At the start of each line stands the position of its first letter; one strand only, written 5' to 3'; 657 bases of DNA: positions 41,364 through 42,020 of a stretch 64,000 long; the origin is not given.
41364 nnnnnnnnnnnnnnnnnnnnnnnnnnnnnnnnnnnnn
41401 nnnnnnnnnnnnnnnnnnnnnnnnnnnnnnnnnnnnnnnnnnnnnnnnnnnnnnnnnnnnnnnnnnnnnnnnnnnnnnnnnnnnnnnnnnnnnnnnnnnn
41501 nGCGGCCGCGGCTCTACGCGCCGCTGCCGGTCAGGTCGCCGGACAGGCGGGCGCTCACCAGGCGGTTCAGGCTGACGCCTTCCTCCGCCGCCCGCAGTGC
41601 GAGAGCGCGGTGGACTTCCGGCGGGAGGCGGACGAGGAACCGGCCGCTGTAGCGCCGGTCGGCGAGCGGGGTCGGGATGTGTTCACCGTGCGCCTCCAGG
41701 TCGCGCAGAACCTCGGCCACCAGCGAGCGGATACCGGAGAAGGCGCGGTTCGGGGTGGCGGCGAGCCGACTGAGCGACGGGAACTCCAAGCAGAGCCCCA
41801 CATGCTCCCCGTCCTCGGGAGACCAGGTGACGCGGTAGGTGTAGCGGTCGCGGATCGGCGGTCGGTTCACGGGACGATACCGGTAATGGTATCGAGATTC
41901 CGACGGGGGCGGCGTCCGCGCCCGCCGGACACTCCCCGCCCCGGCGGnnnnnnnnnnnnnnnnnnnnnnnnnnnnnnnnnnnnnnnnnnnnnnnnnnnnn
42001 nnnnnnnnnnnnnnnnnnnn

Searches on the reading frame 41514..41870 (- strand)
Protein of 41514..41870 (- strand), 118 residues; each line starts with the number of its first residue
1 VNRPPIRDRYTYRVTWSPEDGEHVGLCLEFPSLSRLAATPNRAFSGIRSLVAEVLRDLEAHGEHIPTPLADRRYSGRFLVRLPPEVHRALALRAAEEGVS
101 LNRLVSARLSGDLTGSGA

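Call 5: search_protein_families(library=pfam, proteins=[window:41514-41870:-], max_evalue=0.01)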
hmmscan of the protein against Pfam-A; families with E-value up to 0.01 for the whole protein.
window:41514-41870:- (118 aa): 3 families
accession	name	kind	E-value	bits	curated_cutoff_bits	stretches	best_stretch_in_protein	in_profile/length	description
PF05534.18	HicB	-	5e-16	58.8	21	1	63-109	5-51/51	HicB family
PF22513.2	FitA-like_RHH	-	0.00041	20.7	27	1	82-103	8-29/39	Antitoxin FitA-like, ribbon-helix-helix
PF03869.20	Arc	-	0.0024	18.1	20.4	1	76-110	5-39/50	Arc-like DNA binding domain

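Call 6: search_protein_families(library=padloc, proteins=[window:41514-41870:-], max_evalue=0.01)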
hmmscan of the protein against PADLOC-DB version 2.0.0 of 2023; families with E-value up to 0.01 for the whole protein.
window:41514-41870:- (118 aa): 0 families

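Call 32: search_protein_families(library=ncbifam, proteins=[window:41514-41870:-], max_evalue=0.01)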
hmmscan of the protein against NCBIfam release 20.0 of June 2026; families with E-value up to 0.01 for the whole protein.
window:41514-41870:- (118 aa): 1 family
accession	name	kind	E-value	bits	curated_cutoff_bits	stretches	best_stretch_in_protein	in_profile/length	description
NF041551.1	YlcI_YnfO_N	subfamily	0.0019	18.2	30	1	79-105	6-31/42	YlcI/YnfO family protein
